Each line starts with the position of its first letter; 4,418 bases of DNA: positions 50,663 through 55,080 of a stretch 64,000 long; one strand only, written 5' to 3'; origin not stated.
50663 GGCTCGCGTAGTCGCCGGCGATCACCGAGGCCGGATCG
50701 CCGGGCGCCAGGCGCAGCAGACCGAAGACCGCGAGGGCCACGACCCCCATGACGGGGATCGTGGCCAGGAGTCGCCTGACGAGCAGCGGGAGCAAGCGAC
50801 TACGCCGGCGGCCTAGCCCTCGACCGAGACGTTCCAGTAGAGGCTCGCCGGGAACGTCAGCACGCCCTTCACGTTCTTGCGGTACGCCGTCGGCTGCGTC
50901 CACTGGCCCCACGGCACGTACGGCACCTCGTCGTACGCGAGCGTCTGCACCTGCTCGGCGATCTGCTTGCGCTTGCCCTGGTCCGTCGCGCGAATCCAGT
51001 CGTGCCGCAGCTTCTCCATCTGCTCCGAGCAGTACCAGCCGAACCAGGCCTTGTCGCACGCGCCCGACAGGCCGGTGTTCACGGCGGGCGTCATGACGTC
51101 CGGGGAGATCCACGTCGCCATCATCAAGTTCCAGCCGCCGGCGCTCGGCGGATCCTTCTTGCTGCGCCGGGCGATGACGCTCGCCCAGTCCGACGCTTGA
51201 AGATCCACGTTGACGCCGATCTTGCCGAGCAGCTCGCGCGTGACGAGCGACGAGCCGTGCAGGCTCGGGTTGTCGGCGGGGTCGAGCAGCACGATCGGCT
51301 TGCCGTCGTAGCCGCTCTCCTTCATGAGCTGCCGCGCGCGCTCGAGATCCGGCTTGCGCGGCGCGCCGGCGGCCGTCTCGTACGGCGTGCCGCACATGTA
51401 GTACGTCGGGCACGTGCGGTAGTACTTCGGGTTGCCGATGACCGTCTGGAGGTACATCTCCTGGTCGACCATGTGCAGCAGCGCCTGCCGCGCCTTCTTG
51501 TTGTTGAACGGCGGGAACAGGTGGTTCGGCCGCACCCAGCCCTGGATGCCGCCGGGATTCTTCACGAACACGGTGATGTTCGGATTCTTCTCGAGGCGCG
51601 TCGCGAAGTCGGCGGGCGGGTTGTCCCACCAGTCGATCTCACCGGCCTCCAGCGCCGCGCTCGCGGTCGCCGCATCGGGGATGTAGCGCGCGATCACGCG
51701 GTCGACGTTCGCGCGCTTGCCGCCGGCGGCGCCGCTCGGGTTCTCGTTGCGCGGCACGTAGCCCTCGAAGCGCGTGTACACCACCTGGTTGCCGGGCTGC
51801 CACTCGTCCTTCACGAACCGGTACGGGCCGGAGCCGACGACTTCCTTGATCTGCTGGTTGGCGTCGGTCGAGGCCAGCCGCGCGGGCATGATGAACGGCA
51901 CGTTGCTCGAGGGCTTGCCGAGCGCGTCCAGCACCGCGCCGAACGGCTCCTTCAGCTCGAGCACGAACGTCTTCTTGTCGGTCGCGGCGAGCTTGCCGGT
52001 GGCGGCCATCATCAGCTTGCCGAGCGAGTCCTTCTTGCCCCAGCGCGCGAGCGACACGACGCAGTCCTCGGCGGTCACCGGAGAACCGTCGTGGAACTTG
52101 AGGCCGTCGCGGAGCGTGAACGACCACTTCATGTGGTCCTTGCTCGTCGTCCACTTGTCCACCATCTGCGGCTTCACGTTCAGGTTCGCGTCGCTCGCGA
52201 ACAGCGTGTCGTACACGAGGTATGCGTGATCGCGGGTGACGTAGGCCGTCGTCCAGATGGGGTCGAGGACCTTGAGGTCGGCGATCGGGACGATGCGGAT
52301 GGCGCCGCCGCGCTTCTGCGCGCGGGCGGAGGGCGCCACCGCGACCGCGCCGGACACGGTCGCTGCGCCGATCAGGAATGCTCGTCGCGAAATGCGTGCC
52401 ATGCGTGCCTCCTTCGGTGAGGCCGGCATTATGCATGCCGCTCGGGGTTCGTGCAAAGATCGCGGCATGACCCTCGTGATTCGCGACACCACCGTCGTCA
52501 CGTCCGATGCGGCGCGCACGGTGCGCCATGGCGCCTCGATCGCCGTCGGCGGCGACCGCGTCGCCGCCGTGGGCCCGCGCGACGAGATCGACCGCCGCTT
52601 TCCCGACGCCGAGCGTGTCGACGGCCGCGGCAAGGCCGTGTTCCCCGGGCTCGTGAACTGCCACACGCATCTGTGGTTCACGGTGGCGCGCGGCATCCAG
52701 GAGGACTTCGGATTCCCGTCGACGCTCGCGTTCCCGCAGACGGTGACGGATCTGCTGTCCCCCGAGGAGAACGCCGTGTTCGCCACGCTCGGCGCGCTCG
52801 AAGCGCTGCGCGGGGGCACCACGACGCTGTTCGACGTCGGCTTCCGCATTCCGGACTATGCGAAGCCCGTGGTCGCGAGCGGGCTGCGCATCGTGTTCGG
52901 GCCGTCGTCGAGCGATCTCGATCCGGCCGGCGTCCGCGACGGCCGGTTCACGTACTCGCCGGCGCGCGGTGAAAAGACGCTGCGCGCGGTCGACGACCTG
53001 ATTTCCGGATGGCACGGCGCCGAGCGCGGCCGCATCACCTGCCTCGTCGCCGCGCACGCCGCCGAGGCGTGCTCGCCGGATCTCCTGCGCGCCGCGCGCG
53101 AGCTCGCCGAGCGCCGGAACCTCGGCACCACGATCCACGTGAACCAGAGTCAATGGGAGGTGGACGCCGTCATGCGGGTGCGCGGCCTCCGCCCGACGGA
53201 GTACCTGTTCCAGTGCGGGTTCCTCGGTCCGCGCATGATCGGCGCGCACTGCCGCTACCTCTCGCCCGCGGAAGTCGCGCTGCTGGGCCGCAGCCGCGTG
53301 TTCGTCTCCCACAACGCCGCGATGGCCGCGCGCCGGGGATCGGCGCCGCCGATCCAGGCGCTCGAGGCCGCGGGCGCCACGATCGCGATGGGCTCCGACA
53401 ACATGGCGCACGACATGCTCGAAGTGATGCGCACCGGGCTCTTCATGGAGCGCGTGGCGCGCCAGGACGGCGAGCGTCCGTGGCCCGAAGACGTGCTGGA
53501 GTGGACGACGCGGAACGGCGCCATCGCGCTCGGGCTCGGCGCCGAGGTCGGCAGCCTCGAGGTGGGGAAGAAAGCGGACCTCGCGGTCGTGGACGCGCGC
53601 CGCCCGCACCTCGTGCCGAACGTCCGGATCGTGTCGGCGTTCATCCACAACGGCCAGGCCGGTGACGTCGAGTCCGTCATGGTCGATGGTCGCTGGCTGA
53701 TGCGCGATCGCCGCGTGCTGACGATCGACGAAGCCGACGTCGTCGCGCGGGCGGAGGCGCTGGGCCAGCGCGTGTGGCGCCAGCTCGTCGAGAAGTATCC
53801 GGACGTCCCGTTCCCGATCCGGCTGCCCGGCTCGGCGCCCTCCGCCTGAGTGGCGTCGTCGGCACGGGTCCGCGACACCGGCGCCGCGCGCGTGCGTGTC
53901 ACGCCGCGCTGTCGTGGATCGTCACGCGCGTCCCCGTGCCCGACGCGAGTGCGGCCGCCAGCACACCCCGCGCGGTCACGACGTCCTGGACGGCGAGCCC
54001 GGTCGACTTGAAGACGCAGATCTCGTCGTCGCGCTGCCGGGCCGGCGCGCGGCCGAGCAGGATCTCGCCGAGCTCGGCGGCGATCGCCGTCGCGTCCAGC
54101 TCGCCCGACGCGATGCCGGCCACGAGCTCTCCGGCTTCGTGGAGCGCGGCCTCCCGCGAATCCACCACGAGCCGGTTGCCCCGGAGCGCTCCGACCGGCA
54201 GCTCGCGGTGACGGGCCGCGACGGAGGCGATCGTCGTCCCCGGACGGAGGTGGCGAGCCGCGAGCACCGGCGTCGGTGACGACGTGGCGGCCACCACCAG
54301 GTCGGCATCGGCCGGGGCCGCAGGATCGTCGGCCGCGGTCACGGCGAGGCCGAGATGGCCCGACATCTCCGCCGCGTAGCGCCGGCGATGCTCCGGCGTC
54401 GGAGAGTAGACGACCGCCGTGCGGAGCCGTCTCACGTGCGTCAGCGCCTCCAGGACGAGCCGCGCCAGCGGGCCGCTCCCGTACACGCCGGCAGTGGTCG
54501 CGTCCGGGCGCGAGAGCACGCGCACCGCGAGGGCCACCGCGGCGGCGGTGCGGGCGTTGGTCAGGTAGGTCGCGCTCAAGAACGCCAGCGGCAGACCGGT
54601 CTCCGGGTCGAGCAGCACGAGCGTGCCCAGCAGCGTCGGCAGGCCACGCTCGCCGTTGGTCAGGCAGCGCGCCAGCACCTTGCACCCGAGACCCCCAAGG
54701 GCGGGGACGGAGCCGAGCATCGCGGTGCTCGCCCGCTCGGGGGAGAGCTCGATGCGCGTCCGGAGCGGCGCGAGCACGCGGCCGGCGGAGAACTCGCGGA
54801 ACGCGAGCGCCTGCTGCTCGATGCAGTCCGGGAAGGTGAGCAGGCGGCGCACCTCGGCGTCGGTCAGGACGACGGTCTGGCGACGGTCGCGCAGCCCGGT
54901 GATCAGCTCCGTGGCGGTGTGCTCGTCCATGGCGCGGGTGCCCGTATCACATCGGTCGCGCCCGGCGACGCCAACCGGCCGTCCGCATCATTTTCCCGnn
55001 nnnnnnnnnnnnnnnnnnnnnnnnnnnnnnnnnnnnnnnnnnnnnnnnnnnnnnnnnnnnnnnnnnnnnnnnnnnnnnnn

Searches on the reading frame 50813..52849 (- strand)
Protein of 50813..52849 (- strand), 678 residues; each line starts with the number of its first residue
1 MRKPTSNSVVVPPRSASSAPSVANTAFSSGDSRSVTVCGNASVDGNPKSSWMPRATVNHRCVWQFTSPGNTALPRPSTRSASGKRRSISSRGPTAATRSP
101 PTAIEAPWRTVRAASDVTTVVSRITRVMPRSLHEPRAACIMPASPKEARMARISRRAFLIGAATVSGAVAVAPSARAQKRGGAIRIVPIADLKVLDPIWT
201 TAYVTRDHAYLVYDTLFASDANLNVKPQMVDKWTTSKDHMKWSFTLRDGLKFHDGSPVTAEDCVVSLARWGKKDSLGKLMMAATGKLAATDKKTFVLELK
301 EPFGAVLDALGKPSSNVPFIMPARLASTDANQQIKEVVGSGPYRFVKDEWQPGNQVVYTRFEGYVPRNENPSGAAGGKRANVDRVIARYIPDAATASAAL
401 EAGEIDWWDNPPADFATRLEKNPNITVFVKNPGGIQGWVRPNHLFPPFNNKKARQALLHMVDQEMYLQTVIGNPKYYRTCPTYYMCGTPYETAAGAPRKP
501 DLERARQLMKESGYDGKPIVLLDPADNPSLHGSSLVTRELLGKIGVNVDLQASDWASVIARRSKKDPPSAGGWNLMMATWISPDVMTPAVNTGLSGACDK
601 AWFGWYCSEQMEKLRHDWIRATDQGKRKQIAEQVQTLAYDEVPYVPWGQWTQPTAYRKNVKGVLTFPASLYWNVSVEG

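Call 57: search_protein_families(library=pfam, max_evalue=0.00001, proteins=[window:50813-52849:-])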
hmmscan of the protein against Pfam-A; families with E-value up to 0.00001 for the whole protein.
window:50813-52849:- (678 aa): 1 family
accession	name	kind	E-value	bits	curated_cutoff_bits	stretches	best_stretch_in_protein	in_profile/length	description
PF00496.27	SBP_bac_5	-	2.2e-69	234.8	32.4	1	225-582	2-348/368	Bacterial extracellular solute-binding proteins, family 5 Middle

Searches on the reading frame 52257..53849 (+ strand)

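Call 57: search_protein_families(library=pfam, max_evalue=0.00001, proteins=[window:52257-53849:+])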
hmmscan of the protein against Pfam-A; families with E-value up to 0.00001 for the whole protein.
window:52257-53849:+ (530 aa): 2 families
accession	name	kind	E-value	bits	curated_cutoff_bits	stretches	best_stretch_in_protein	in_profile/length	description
PF01979.26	Amidohydro_1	-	4e-51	174.7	25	1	128-480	2-344/345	Amidohydrolase family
PF07969.17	Amidohydro_3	-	1.7e-14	54.6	29.7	1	280-479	267-469/472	Amidohydrolase family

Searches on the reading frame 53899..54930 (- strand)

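Call 57: search_protein_families(library=pfam, max_evalue=0.00001, proteins=[window:53899-54930:-])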
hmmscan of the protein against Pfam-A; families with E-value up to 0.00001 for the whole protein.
window:53899-54930:- (343 aa): 1 family
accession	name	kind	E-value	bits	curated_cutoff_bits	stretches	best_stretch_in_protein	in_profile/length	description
PF02423.21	OCD_Mu_crystall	-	1.6e-52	178.9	24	1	18-327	2-310/314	Ornithine cyclodeaminase/mu-crystallin family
